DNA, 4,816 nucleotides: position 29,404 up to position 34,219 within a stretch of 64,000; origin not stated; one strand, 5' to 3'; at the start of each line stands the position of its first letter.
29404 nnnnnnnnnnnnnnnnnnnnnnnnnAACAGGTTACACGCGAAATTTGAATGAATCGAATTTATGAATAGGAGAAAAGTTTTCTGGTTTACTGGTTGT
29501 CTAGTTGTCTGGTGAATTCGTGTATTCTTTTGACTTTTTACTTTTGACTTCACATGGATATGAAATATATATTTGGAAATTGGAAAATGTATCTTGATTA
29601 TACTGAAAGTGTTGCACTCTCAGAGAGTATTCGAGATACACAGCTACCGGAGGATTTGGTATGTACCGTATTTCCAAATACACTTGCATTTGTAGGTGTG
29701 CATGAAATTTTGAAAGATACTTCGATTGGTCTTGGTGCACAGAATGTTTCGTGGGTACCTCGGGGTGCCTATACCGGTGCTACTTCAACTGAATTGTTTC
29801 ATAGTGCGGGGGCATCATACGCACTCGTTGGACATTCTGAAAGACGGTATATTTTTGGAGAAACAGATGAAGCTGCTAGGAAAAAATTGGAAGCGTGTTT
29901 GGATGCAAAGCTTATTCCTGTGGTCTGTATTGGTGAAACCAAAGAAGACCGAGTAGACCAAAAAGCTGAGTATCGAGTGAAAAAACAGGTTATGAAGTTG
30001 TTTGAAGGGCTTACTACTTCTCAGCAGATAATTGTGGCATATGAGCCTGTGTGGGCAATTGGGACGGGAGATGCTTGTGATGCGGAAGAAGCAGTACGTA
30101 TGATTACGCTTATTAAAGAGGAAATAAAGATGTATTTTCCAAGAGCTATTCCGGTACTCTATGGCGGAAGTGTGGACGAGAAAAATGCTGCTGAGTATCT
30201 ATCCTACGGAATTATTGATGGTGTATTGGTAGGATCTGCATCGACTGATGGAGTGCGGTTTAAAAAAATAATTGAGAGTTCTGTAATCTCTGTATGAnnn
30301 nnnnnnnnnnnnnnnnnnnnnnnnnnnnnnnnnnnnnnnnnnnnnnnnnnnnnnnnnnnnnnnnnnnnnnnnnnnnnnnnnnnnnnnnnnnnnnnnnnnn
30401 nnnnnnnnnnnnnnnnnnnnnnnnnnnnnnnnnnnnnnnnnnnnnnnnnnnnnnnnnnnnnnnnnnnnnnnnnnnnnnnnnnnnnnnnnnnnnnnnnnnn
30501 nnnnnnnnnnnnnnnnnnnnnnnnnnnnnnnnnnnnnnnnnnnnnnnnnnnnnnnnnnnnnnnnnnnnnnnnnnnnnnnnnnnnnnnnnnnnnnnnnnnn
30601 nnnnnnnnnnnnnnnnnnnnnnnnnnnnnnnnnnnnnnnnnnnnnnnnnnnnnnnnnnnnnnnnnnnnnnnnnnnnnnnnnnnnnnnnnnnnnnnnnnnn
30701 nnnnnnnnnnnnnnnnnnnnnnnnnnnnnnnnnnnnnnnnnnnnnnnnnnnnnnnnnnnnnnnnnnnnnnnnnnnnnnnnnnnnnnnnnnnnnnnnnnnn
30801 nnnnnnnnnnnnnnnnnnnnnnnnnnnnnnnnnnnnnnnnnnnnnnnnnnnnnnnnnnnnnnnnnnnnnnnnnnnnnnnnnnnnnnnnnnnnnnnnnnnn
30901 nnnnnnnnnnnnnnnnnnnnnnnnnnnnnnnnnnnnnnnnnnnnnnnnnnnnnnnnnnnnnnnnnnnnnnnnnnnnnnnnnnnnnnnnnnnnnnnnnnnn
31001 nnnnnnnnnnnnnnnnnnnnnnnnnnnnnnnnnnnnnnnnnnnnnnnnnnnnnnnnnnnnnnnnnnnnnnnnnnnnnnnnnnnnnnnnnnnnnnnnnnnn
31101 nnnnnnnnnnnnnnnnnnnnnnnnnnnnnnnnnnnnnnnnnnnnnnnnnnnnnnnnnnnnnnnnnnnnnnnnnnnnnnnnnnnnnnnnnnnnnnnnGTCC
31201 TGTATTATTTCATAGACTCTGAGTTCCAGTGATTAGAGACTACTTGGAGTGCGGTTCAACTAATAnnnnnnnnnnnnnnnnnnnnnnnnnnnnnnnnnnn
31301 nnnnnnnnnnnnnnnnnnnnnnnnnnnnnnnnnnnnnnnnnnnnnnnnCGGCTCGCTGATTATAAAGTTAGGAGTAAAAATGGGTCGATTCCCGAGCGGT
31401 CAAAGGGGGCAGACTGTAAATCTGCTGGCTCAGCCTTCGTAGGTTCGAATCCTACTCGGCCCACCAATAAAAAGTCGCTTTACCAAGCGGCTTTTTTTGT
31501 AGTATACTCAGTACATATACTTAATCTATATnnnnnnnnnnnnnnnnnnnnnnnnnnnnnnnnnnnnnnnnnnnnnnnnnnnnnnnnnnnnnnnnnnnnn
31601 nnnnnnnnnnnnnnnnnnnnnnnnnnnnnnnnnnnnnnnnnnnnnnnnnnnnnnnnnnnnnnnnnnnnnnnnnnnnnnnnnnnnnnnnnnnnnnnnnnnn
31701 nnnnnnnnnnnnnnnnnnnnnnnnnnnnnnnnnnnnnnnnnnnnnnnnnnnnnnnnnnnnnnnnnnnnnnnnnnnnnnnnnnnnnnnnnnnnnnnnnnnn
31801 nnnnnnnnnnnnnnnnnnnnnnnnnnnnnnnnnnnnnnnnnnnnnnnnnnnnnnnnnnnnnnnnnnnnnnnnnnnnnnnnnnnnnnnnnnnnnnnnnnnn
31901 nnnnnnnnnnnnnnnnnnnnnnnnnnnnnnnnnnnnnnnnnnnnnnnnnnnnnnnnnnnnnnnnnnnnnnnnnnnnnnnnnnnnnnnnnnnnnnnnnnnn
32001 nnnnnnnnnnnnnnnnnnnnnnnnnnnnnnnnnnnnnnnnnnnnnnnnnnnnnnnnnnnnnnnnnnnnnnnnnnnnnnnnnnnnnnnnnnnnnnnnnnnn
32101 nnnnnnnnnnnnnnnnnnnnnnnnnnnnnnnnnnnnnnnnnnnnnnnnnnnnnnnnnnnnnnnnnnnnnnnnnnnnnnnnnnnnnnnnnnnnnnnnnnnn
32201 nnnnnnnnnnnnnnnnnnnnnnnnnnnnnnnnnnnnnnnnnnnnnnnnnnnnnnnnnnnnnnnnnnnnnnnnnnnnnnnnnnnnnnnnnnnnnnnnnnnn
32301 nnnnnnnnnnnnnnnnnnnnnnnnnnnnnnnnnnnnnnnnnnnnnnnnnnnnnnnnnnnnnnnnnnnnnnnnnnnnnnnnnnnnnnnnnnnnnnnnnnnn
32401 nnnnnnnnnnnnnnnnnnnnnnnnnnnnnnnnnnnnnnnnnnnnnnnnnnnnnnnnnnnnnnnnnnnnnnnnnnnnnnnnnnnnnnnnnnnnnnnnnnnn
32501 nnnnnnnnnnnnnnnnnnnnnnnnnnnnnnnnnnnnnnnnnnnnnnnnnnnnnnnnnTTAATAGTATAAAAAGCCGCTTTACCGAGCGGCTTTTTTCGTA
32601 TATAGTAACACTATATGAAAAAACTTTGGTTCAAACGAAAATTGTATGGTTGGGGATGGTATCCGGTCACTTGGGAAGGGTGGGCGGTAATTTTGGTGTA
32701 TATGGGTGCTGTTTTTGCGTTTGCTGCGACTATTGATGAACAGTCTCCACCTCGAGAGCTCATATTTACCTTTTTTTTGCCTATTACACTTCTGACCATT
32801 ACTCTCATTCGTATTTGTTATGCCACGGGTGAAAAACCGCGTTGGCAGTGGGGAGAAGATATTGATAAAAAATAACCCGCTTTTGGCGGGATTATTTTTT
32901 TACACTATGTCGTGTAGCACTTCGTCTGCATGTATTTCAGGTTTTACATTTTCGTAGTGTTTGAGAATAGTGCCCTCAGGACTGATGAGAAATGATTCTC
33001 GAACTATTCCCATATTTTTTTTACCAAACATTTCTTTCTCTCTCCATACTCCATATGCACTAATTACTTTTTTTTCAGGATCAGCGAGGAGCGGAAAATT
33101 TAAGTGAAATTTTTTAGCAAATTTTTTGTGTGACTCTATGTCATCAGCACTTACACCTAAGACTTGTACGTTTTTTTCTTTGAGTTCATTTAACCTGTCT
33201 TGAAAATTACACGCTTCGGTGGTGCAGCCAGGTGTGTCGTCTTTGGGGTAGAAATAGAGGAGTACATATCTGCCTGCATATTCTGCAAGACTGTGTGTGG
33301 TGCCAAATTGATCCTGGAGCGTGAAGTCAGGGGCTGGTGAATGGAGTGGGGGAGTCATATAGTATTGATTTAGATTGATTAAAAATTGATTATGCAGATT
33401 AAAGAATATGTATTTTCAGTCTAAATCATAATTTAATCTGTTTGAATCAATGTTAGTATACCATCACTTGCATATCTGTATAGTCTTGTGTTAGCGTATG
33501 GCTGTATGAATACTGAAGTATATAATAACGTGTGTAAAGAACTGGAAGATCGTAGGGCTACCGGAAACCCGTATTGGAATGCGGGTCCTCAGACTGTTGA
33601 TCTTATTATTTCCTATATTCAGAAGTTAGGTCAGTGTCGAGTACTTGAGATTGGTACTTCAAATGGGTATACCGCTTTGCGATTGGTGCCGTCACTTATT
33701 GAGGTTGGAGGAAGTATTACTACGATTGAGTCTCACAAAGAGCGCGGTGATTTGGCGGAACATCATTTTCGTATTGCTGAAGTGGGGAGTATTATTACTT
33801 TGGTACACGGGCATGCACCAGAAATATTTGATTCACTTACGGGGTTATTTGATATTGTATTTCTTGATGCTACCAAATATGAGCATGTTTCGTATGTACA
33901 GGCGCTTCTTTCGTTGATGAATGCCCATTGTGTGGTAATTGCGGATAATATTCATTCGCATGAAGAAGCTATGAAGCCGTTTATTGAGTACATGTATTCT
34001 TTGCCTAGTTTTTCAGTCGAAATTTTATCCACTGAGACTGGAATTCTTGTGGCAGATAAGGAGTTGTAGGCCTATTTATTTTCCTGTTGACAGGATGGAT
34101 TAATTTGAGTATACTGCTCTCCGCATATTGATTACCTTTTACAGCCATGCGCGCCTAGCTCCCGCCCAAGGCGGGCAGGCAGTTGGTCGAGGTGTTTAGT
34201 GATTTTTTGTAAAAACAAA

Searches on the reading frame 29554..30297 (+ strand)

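Call 14: search_protein_families(library=pfam, proteins=[window:29554-30297:+])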
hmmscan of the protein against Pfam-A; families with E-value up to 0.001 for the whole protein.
window:29554-30297:+ (247 aa): 1 family
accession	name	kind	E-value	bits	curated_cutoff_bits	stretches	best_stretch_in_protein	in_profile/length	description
PF00121.24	TIM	-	2.2e-70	237.4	20.1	1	5-242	2-244/245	Triosephosphate isomerase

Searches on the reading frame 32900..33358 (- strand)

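Call 14: search_protein_families(library=pfam, proteins=[window:32900-33358:-])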
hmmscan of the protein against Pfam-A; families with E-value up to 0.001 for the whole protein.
window:32900-33358:- (152 aa): 5 families
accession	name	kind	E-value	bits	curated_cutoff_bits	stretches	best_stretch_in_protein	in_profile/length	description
PF00578.27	AhpC-TSA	-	3.8e-43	146.8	26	1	7-132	3-122/124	AhpC/TSA family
PF08534.16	Redoxin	-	3.9e-24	85.6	26.6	1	7-140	4-137/148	Redoxin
PF13911.12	AhpC-TSA_2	-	9.1e-08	32.9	27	1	53-116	3-67/114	AhpC/TSA antioxidant enzyme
PF02630.20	SCO1-SenC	-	0.00014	22.3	22.8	1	10-102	2-100/134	SCO1/SenC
PF13905.12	Thioredoxin_8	-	0.00037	21.2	27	1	29-104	1-79/94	Thioredoxin-like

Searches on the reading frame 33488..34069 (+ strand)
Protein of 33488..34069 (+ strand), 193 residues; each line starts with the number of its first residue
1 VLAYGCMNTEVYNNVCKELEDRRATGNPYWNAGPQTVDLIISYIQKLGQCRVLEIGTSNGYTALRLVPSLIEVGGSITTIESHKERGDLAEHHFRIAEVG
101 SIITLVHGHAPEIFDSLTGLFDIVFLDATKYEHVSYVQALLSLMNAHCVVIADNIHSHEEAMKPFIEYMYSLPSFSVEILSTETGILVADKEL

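Call 14: search_protein_families(library=pfam, proteins=[window:33488-34069:+])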
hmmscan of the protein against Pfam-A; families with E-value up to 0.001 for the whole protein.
window:33488-34069:+ (193 aa): 3 families
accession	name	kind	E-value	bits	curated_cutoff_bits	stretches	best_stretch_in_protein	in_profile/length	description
PF01596.23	Methyltransf_3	-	5.8e-14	52.3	22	1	44-155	40-155/204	O-methyltransferase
PF13578.12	Methyltransf_24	-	4.5e-10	40.8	26.3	1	53-155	1-105/105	Methyltransferase domain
PF08704.16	GCD14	-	2.7e-05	24.4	26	1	38-129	30-122/247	tRNA methyltransferase complex GCD14 subunit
